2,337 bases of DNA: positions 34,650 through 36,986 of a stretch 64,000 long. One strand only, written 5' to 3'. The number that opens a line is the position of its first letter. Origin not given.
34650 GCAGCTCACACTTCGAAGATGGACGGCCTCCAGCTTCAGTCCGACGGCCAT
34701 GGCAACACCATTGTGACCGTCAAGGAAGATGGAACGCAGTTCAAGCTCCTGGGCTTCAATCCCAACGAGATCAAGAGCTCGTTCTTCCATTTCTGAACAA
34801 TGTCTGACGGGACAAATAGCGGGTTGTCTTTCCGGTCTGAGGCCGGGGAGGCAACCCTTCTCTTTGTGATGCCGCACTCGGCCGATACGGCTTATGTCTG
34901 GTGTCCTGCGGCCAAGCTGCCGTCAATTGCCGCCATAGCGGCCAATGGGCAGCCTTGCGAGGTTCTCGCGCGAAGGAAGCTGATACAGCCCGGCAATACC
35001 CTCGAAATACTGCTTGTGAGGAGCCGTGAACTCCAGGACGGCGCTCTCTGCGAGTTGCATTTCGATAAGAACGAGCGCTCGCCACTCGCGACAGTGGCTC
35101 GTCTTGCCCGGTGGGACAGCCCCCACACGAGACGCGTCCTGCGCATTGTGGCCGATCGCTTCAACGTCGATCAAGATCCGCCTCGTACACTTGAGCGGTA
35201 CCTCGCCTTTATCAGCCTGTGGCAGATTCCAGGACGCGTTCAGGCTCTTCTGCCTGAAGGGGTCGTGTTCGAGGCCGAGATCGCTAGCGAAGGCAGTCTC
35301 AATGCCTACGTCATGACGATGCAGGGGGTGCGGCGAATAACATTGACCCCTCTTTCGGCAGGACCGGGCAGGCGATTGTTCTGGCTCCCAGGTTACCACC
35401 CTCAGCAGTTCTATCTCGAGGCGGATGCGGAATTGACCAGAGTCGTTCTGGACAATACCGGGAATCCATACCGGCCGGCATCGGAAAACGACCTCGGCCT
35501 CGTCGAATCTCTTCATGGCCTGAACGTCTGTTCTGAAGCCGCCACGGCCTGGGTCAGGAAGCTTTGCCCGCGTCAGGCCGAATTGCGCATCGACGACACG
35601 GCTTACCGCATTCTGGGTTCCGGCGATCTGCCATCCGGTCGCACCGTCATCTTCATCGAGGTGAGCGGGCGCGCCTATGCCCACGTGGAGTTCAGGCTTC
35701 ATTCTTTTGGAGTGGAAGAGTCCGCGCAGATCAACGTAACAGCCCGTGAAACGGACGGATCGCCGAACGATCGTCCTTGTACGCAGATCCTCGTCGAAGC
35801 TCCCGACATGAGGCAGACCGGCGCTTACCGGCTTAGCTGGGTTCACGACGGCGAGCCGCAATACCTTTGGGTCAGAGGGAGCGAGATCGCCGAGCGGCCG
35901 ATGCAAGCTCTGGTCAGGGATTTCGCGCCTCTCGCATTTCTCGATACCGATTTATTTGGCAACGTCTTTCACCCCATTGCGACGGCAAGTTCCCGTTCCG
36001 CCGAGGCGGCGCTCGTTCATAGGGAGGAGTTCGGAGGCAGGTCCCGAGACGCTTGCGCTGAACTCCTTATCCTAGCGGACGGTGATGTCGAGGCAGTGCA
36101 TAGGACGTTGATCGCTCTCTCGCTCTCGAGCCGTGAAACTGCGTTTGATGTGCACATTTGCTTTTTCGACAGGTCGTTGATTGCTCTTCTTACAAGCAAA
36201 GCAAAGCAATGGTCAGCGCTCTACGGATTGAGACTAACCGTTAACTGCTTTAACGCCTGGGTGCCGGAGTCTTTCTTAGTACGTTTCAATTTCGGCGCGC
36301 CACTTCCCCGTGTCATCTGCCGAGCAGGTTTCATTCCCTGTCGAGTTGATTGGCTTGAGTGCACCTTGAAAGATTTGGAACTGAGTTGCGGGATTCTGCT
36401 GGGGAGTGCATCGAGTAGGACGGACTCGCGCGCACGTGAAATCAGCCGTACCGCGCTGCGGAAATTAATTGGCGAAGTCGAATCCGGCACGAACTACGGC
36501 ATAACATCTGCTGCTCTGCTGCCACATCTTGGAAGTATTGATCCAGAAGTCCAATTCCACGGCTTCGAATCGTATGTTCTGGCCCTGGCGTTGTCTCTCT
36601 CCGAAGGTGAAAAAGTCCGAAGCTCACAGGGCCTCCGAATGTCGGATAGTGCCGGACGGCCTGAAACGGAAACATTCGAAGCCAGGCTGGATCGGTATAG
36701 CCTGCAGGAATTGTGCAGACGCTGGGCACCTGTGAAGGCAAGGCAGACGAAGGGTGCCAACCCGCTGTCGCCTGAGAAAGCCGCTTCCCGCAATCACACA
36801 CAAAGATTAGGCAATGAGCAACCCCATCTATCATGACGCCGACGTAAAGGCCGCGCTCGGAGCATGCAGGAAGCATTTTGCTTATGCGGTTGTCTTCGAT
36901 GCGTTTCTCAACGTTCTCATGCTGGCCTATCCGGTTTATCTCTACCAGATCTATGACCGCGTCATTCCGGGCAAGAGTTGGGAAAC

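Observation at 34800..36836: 678-aa orphan protein translationally wedged between the RTX substrate gene and the T1SS ABC gene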

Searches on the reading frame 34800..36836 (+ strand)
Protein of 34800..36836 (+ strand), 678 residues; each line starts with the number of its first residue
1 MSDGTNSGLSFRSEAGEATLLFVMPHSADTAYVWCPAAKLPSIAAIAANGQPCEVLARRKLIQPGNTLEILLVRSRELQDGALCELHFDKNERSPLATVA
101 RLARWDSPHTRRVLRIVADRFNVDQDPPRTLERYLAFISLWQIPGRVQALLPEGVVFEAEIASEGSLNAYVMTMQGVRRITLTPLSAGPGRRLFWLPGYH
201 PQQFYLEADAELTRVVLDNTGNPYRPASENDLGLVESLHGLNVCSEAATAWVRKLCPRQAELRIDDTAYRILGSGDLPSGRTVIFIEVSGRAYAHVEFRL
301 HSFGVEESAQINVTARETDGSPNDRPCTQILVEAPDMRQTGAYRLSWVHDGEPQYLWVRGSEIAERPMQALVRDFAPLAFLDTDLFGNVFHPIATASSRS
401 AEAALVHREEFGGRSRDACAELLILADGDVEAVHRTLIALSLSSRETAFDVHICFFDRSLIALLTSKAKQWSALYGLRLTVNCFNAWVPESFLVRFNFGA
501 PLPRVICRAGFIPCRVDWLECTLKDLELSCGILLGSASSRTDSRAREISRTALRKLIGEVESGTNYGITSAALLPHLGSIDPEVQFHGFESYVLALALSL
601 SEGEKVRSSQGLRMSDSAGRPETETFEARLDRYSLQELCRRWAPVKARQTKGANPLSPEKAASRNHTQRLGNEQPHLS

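Call 7: search_protein_families(library=pfam, proteins=[window:34800-36836:+], max_evalue=0.01)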
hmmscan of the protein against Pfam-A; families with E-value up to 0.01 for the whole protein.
window:34800-36836:+ (678 aa): 0 families

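Call 8: search_protein_families(library=ncbifam, proteins=[window:34800-36836:+], max_evalue=0.01)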
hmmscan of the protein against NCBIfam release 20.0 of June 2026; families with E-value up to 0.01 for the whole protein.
window:34800-36836:+ (678 aa): 0 families

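Call 9: find_homologous_proteins(query=window:34800-36833:+)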
Query window:34800-36833:+ (678 aa): 4 proteins with E <= 0.001 among 8000 candidates.
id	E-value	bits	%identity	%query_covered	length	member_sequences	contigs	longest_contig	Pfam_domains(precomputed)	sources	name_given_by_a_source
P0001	0.0e+0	1545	100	100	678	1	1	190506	-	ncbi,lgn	-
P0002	3.4e-100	355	35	91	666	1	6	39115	-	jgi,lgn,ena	-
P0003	1.3e-97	346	33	92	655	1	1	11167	-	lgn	-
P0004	3.2e-76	275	30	91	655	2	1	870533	-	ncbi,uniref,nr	ncbi:hypothetical protein [Microvirga antarctica]|uniref:hypothetical protein n=1 Tax=Microvirga ant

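Call 11: search_solved_structures(query=window:34800-36833:+, max_evalue=10)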
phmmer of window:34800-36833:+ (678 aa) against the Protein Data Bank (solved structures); distinct sequences matched with E-value up to 10: 1.
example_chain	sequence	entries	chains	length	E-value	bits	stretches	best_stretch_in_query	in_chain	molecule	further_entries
4lql_A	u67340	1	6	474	1.3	10.5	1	342-377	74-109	L-arabinose isomerase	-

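Call 13: find_encoding_contigs(protein=P0001, flank=10000, max_places=3)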
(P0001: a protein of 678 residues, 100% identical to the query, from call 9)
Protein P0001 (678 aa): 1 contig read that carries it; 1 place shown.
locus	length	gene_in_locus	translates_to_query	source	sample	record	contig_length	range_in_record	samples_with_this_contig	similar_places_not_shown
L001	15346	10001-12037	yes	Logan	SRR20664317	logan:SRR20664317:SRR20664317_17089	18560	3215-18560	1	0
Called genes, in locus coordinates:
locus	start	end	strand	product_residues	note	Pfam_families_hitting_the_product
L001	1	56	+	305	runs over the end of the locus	PF02653:BPD_transp_2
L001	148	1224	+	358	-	PF02608:Bmp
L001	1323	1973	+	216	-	PF00857:Isochorismatase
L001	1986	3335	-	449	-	PF00919:UPF0004, PF04055:Radical_SAM, PF18693:TRAM_2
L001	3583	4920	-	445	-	PF13439:Glyco_transf_4, PF13579:Glyco_trans_4_4, PF00534:Glycos_transf_1, PF13692:Glyco_trans_1_4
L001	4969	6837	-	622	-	PF00535:Glycos_transf_2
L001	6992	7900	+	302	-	PF02485:Branch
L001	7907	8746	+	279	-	PF04230:PS_pyruv_trans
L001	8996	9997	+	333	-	PF00353:HemolysinCabind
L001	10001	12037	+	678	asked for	-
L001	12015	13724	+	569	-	PF00664:ABC_membrane, PF00005:ABC_tran, PF02463:SMC_N (faint), PF13304:AAA_21 (faint)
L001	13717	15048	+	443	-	PF25994:HH_AprE, PF26002:Beta-barrel_AprE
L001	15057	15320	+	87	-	-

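Call 15: find_encoding_contigs(protein=P0002, flank=10000, max_places=4)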
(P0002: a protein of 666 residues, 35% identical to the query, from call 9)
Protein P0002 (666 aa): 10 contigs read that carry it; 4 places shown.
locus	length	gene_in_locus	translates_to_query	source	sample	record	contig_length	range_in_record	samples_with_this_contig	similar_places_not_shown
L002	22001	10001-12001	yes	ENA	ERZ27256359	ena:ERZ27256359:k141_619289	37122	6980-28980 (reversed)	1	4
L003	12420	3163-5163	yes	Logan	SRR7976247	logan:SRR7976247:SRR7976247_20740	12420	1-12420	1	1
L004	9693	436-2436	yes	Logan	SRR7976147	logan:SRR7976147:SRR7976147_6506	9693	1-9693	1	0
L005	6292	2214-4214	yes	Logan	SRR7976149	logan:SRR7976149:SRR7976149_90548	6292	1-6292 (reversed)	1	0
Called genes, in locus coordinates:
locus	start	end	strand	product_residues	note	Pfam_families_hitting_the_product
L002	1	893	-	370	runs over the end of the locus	-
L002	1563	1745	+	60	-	-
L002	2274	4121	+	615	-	PF00535:Glycos_transf_2 (weak)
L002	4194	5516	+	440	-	PF13439:Glyco_transf_4, PF13579:Glyco_trans_4_4, PF00534:Glycos_transf_1, PF13692:Glyco_trans_1_4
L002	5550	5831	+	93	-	-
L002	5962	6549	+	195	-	PF00908:dTDP_sugar_isom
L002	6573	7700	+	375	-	PF00106:adh_short (faint), PF01073:3Beta_HSD, PF01370:Epimerase, PF02719:Polysacc_synt_2, PF04321:RmlD_sub_bind, PF07993:NAD_binding_4, PF16363:GDP_Man_Dehyd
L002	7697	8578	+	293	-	PF00483:NTP_transferase, PF12804:NTP_transf_3 (weak)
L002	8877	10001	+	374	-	-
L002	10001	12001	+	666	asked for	-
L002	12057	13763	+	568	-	PF00664:ABC_membrane, PF00005:ABC_tran, PF02463:SMC_N (faint), PF13304:AAA_21 (faint)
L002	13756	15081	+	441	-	PF25994:HH_AprE, PF26002:Beta-barrel_AprE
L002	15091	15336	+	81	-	-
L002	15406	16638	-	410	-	PF12000:Glyco_trans_4_3, PF00534:Glycos_transf_1, PF13692:Glyco_trans_1_4, PF13524:Glyco_trans_1_2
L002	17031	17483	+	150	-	-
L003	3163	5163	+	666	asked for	-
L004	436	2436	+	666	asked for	-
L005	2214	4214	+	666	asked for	-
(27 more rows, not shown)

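Call 16: find_encoding_contigs(protein=P0003, flank=10000, max_places=3)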
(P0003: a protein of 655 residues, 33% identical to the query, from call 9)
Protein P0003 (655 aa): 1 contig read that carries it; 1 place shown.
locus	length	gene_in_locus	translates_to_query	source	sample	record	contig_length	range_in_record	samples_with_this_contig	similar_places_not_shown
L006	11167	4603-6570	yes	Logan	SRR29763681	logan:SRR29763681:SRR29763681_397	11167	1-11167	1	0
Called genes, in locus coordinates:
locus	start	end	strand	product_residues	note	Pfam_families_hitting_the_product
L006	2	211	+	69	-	?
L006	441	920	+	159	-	PF13431:TPR_17 (faint), PF13371:TPR_9 (faint), PF07719:TPR_2 (faint), PF13428:TPR_14 (faint), PF00515:TPR_1 (faint), PF13424:TPR_12 (weak), PF13432:TPR_16 (weak), PF14559:TPR_19, +4 more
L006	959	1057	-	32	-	-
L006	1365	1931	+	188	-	PF00908:dTDP_sugar_isom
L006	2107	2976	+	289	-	PF00483:NTP_transferase, PF12804:NTP_transf_3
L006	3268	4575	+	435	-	-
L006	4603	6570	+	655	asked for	-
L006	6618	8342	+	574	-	PF00664:ABC_membrane, PF00005:ABC_tran, PF02463:SMC_N (faint), PF13304:AAA_21 (weak)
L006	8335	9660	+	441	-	PF25994:HH_AprE, PF26002:Beta-barrel_AprE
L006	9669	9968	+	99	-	-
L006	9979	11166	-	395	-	?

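Call 17: find_encoding_contigs(protein=P0004, flank=10000, max_places=3)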
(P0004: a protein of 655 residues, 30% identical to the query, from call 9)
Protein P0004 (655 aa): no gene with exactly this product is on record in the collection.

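Call 23: find_related_loci(query=A1, collection=genome_contigs, flank=10000)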
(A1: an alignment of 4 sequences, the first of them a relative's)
Query A1 (678 aa) in genome_contigs; peptide patterns used: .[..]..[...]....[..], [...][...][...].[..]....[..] (x = any residue, [..] = any of these).
151 stretches matched a pattern; 3 encode a relative of the query (tblastn E <= 1e-3); 3 distinct loci.
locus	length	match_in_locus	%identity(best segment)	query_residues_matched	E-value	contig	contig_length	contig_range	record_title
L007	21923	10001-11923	34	5-638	6e-102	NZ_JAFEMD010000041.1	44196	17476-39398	Microvirga arvi strain BT689 NODE_41_length_44196_cov_29.974025, whole genome shotgun sequence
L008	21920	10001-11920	34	21-654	5e-95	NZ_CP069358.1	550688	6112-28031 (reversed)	Microvirga sp. VF16 plasmid pMVF16-4, complete sequence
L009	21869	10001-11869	30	21-637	2e-72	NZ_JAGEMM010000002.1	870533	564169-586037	Microvirga antarctica strain 3D7 NODE_2_length_870533_cov_59.696694, whole genome shotgun sequence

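Call 28: search_protein_representatives(alignment_id=A1)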
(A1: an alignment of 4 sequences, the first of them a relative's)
Query: 4 sequences, 668 profile positions. Proteins with E-value up to 0.001 (for the whole library): 58; up to 1e-10: 41; up to 1e-30: 24. The best 58 are listed.
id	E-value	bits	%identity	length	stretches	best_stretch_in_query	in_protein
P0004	0.0e+00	1059.1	-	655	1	9-667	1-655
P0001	0.0e+00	1050.5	-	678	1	1-667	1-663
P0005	1.6e-207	707.4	-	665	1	6-666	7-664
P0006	9.2e-204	695.0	-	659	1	16-666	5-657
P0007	3.4e-187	640.3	-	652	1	16-661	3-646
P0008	5.5e-186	636.3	-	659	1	6-655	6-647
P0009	3.1e-183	627.2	-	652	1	6-660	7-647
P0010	5.0e-161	553.8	-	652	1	14-666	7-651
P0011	5.8e-160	550.3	-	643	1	24-653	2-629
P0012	1.2e-156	539.3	-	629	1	41-664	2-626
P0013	3.8e-116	405.5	-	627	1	30-606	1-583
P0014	5.2e-114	398.4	-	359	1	305-660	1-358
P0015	7.4e-107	374.8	-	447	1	235-664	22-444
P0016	2.5e-94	333.4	-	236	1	3-206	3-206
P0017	1.0e-80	288.4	-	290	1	378-663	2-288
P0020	8.4e-44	166.4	-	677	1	4-646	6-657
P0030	3.8e-19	85.0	-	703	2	18-219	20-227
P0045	5.8e-09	51.3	-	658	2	17-232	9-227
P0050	2.3e-06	42.7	-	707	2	427-522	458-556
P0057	4.8e-04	35.1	-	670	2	92-222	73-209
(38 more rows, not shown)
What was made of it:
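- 34800..36836 (+): The 678-aa pseudo-glycosyltransferase (the 'orphan'). Cytoplasmic; three beta-sandwiches plus a degenerate GT-A domain; a distant relative of ExpE6/WgeF. Family of 58 representatives: call 28.
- Checked: The family has 58 representatives at 50% clustering (call 28).
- The family has 58 representatives, mostly 600-705 aa (call 28).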

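Call 31: search_protein_families(library=pfam, alignment_id=A2, max_evalue=0.1)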
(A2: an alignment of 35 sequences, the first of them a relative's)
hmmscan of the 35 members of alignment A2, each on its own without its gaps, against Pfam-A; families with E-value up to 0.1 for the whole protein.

A. member 1, P0001 (678 aa): 0 families

B. families by the number of members that match (of 35 scanned): 7 families
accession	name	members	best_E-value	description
PF11072.13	DUF2859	1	0.024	Protein of unknown function (DUF2859)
PF18363.6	PI_PP_I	1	0.031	Phosphoinositide phosphatase insertion domain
PF23368.1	DUF7092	1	0.045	Domain of unknown function (DUF7092)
PF01862.21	PvlArgDC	1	0.063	Pyruvoyl-dependent arginine decarboxylase (PvlArgDC)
PF23148.1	Gp77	1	0.072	Podophage GP4 fiber-tail adaptor protein gp77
PF24039.1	DUF7348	1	0.082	Domain of unknown function (DUF7348)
PF02960.20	K1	1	0.099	K1 glycoprotein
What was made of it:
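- On GT2 / GT-A glycosyltransferases (Pfam PF00535 and relatives): None of the 35 family members matches any GT model at E <= 0.1 (call 31).
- On HlyC/CyaC RTX-activating acyltransferases: No Pfam or NCBIfam hit (calls 7, 8, 31).
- Closest known: HlyC/CyaC-type RTX-activating acyltransferases. Different: There is no sequence or fold relationship: no Pfam or NCBIfam hit of any kind (calls 7, 8, 31).
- None of the 35 members reaches any Pfam GT model, even at E 0.1 (call 31).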

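Call 32: search_solved_structures(query=A2, max_evalue=10, show_alignments=2)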
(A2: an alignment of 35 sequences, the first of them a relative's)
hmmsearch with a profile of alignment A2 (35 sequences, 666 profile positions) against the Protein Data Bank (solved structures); distinct sequences matched with E-value up to 10: 4.
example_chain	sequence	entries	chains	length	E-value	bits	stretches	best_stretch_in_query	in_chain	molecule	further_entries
8glr_A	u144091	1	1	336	0.33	12.1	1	455-504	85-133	SIS domain-containing protein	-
2a3n_A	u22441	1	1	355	0.36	12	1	455-504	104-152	putative glucosamine-fructose-6-phosphate aminotransferase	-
4ja0_A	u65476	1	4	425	0.75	11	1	455-512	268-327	Phosphoribosylaminoimidazole carboxylase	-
1o4v_A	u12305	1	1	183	2.8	9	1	455-515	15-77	phosphoribosylaminoimidazole mutase PurE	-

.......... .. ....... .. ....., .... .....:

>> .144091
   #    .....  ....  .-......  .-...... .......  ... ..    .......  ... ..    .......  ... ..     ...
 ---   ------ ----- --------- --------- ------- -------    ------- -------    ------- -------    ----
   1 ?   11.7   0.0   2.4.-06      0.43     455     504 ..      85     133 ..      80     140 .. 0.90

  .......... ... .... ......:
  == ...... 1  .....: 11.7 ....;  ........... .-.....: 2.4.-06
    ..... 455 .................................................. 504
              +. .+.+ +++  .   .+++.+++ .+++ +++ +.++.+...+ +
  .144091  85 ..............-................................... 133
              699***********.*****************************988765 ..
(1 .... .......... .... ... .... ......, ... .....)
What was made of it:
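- On GT2 / GT-A glycosyltransferases (Pfam PF00535 and relatives): No PDB sequence hit (calls 11, 32).
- Tried and rejected: phmmer and profile searches against PDB sequences: only noise, E >= 0.3 (calls 11, 32).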

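Call 34: find_encoding_contigs(protein=P0020, flank=8000, max_places=2)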
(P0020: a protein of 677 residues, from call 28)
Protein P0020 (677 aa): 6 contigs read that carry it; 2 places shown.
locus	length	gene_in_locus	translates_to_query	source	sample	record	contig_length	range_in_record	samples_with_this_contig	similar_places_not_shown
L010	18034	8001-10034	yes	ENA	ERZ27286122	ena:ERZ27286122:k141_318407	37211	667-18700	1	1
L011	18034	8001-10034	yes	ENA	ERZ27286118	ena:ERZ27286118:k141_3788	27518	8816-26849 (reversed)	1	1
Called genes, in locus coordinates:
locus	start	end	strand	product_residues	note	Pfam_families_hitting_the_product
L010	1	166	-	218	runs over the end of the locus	PF18306:LDcluster4, PF03641:Lysine_decarbox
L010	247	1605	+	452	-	PF01476:LysM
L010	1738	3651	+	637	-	PF00664:ABC_membrane, PF00005:ABC_tran, PF02463:SMC_N (faint)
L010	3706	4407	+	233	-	PF02666:PS_Dcarbxylase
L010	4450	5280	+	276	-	PF01066:CDP-OH_P_transf, PF08009:CDP-OH_P_tran_2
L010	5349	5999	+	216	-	PF02545:Maf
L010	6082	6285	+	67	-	PF03884:YacG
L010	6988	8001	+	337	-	PF00353:HemolysinCabind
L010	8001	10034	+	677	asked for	-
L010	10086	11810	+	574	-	PF00664:ABC_membrane, PF00005:ABC_tran, PF02463:SMC_N (faint), PF13304:AAA_21 (faint)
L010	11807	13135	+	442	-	PF25917:BSH_RND (faint), PF25919:BSH_CusB (weak), PF25984:BSH_YknX (weak), PF25994:HH_AprE, PF26002:Beta-barrel_AprE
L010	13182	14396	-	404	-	PF12000:Glyco_trans_4_3, PF00534:Glycos_transf_1, PF13692:Glyco_trans_1_4, PF13524:Glyco_trans_1_2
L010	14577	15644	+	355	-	PF13692:Glyco_trans_1_4 (faint)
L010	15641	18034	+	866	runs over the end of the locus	PF05159:Capsule_synth, PF05045:RgpF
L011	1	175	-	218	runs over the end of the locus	PF18306:LDcluster4, PF03641:Lysine_decarbox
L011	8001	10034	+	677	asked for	-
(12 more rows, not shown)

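Call 35: find_encoding_contigs(protein=P0030, flank=8000, max_places=2)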
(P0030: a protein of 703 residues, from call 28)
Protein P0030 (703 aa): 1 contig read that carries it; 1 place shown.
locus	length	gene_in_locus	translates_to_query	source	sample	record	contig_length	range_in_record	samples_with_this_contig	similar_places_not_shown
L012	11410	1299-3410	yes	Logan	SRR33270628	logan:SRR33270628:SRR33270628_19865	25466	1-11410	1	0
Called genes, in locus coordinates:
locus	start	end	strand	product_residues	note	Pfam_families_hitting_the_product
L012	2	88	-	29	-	?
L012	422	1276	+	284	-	PF08548:Peptidase_M10_C, PF00353:HemolysinCabind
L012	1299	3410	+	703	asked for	-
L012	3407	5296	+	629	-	PF00664:ABC_membrane, PF00005:ABC_tran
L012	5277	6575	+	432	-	PF25919:BSH_CusB, PF25994:HH_AprE, PF26002:Beta-barrel_AprE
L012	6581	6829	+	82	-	-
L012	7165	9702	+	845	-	PF00534:Glycos_transf_1 (faint), PF13692:Glyco_trans_1_4, PF00535:Glycos_transf_2, PF10111:Glyco_tranf_2_2, PF13641:Glyco_tranf_2_3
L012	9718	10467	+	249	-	PF13469:Sulfotransfer_3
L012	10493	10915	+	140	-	PF02350:Epimerase_2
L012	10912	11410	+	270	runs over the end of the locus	PF00685:Sulfotransfer_1 (faint), PF13469:Sulfotransfer_3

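Call 36: find_encoding_contigs(protein=P0045, flank=8000, max_places=1)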
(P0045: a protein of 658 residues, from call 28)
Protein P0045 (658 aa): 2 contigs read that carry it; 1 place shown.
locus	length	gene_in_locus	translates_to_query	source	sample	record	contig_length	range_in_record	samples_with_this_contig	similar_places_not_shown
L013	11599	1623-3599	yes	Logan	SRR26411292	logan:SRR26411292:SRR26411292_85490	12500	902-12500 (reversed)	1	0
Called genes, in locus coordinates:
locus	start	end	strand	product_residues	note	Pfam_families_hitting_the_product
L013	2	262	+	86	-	?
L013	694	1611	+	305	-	PF08548:Peptidase_M10_C (faint), PF00353:HemolysinCabind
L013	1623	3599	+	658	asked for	-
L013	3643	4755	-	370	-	PF00196:GerE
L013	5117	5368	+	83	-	-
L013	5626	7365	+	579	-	PF00664:ABC_membrane, PF00005:ABC_tran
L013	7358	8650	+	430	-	PF25919:BSH_CusB, PF25984:BSH_YknX (faint), PF25994:HH_AprE, PF26002:Beta-barrel_AprE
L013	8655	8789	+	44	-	-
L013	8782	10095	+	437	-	PF13439:Glyco_transf_4, PF13579:Glyco_trans_4_4, PF20706:GT4-conflict, PF00534:Glycos_transf_1, PF13692:Glyco_trans_1_4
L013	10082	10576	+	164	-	-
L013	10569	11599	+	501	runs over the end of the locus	PF13641:Glyco_tranf_2_3 (weak)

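Call 37: find_encoding_contigs(protein=P0057, flank=8000, max_places=1)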
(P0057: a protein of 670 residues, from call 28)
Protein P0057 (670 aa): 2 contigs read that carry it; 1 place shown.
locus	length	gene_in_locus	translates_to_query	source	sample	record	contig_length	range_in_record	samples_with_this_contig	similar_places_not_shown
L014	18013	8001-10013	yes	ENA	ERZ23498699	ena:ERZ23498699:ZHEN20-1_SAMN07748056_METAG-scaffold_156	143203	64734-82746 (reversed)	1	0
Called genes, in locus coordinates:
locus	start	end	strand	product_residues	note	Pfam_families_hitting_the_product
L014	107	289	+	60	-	-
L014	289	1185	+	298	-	PF05598:DUF772, PF01609:DDE_Tnp_1, PF13586:DDE_Tnp_1_2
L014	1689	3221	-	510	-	PF02321:OEP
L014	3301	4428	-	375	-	-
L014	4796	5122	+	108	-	PF01527:HTH_Tnp_1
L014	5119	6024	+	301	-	PF13276:HTH_21, PF00665:rve, PF13683:rve_3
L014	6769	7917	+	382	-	-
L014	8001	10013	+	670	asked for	-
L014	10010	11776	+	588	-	PF00664:ABC_membrane (faint), PF00005:ABC_tran, PF13304:AAA_21 (faint)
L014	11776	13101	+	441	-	PF25919:BSH_CusB (faint), PF25973:BSH_CzcB (faint), PF25984:BSH_YknX (faint), PF25994:HH_AprE, PF26002:Beta-barrel_AprE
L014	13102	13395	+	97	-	-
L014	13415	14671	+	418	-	PF12000:Glyco_trans_4_3, PF00534:Glycos_transf_1, PF13692:Glyco_trans_1_4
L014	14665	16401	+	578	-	PF00535:Glycos_transf_2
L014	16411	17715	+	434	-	PF13439:Glyco_transf_4, PF00534:Glycos_transf_1, PF13692:Glyco_trans_1_4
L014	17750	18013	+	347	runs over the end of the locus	PF13340:DUF4096, PF01609:DDE_Tnp_1, PF13586:DDE_Tnp_1_2 (faint)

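Call 38: find_encoding_contigs(protein=P0050, flank=8000, max_places=1)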
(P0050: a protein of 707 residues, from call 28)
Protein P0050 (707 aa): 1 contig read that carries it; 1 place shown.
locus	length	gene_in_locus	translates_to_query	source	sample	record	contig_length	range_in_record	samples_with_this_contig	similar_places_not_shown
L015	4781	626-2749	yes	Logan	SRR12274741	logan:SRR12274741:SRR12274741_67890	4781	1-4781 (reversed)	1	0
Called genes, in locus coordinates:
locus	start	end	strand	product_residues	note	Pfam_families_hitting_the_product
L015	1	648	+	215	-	?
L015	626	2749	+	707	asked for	-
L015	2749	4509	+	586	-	PF00664:ABC_membrane, PF00005:ABC_tran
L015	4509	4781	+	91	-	?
